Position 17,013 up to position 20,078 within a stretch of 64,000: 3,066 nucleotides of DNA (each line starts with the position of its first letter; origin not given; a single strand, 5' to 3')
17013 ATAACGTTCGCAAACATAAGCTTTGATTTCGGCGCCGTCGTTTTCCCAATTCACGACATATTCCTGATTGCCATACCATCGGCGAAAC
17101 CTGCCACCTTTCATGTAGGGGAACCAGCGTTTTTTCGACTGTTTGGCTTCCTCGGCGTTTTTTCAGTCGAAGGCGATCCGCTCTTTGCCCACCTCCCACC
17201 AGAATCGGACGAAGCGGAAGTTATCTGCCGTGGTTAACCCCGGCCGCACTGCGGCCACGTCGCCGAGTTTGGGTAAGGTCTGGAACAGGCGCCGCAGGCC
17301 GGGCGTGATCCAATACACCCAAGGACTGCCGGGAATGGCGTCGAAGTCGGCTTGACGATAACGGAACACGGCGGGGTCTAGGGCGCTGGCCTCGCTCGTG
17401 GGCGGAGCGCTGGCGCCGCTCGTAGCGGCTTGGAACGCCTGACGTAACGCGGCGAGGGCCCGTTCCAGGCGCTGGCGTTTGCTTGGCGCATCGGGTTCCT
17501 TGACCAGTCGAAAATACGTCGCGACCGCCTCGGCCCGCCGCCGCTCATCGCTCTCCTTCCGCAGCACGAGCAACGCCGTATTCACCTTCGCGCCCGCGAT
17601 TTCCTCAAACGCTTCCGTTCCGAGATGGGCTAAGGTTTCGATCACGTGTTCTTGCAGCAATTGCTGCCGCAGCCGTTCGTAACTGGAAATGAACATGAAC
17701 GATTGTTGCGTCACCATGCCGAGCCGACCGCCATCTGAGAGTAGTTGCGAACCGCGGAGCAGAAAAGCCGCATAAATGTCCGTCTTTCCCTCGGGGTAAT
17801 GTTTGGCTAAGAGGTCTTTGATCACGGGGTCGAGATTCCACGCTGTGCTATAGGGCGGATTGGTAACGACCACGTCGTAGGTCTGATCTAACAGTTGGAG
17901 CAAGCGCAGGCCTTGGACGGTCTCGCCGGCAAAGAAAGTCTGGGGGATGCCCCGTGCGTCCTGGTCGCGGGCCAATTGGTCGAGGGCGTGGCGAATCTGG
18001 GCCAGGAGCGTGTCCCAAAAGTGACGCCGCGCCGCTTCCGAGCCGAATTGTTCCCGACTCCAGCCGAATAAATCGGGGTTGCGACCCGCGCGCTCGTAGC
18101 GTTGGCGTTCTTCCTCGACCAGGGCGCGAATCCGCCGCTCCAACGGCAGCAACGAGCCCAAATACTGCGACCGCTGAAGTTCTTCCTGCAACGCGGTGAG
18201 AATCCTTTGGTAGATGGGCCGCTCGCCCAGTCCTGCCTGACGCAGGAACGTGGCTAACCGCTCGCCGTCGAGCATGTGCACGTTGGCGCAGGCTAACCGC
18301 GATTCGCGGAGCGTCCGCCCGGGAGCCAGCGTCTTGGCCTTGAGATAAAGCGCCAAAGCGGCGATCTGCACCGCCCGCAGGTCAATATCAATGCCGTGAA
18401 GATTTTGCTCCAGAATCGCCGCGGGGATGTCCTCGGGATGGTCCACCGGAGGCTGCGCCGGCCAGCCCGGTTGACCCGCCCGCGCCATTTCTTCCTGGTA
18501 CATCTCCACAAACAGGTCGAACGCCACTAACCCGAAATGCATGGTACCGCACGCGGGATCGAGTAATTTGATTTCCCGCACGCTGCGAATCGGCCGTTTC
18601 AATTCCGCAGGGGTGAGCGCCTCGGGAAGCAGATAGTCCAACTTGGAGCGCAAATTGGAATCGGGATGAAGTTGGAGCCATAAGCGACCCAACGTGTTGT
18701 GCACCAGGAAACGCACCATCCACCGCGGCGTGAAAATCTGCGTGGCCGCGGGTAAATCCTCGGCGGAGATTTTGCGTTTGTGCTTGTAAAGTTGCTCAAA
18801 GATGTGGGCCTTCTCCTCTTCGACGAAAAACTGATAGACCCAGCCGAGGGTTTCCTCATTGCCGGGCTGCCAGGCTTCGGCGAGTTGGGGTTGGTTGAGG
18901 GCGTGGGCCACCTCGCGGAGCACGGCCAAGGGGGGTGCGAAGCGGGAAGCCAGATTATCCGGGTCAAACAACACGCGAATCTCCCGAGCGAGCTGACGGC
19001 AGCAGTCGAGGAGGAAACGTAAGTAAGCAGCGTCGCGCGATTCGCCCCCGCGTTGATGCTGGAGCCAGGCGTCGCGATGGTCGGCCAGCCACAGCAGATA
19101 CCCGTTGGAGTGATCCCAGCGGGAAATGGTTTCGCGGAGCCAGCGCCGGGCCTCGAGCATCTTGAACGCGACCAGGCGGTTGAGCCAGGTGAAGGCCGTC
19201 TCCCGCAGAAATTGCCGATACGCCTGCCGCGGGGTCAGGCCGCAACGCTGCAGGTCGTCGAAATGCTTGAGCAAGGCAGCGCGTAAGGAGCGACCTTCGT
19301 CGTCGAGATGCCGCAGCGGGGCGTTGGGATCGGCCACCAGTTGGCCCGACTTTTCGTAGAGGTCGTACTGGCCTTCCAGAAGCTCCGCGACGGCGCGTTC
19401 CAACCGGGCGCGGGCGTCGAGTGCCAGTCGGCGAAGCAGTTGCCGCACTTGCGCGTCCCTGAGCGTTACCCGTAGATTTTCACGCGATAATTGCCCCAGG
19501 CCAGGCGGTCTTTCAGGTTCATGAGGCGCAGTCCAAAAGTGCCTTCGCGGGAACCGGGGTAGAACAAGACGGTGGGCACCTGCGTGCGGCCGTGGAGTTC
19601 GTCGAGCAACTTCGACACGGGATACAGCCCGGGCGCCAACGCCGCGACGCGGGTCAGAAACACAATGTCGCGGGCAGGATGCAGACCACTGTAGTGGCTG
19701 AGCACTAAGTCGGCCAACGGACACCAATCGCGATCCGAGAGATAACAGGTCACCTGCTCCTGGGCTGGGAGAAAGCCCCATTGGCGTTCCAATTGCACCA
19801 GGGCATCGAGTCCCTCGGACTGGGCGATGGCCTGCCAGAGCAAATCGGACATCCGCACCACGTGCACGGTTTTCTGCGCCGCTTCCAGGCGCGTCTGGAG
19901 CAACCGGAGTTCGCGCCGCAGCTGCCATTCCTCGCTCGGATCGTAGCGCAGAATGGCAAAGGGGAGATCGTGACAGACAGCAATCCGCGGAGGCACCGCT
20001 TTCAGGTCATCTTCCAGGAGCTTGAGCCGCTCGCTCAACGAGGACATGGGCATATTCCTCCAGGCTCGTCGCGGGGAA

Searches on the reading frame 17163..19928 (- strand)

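Call 13: search_protein_families(library=pfam, proteins=[window:17163-19928:-], max_evalue=0.01)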
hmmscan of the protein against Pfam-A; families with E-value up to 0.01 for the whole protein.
window:17163-19928:- (921 aa): 3 families
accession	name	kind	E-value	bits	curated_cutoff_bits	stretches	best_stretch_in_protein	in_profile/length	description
PF07669.17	Eco57I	-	2.6e-24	86.7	25.3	1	508-771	1-168/171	Eco57I restriction-modification methylase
PF02384.22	N6_Mtase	-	3.5e-15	56.6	20.4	1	680-801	122-240/311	N-6 DNA Methylase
PF20473.4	MmeI_Mtase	-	6.6e-06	25.9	27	1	442-530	10-85/259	MmeI, DNA-methyltransferase domain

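Call 45: search_protein_families(library=padloc, proteins=[window:17163-19928:-], max_evalue=0.01)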
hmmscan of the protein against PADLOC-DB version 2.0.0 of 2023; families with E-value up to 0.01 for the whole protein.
window:17163-19928:- (921 aa): 68 families (the best 25 are shown)
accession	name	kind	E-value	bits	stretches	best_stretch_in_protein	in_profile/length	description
PDLC02521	PglX|PglXI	-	6.6e-123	409.8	1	164-920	5-690/1174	PglX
PDLC02527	PglX|PglXI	-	3e-118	394.3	1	158-915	4-759/1332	PglX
PDLC03600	REase_MTase_IIG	-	1.3e-108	362.5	1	166-920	7-704/1205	Type IIG restriction enzyme-methyltransferase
PDLC02523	PglX|PglXI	-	2e-94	315.5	2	424-919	303-771/1428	PglX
PDLC02525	PglX|PglXI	-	7.5e-92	306.9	2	235-539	56-356/607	PglX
PDLC02526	PglX|PglXI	-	1.6e-72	242.9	1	159-788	3-635/640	PglX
PDLC02641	DrmMI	-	3e-71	238.7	3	234-533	69-370/1161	DrmMI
PDLC02524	PglX|PglXI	-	1.4e-69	233.4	2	672-921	286-501/722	PglX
PDLC02518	PglX|PglXI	-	7.7e-66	220.7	2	451-916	307-728/1412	PglX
PDLC02519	PglX|PglXI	-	6.7e-59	197.6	1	206-914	36-695/1241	PglX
PDLC02528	PglX|PglXI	-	4e-58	195.1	3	638-822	433-608/1125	PglX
PDLC02522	PglX|PglXI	-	9e-55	184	4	302-433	137-267/1218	PglX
PDLC02535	PglX|PglXI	-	3.2e-35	119.7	3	677-788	474-585/731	PglX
PDLC02517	PglX|PglXI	-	5.4e-32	109.1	1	679-795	10-126/707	PglX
PDLC02538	PglX|PglXI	-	6.9e-27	92.7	1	449-723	54-308/309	PglX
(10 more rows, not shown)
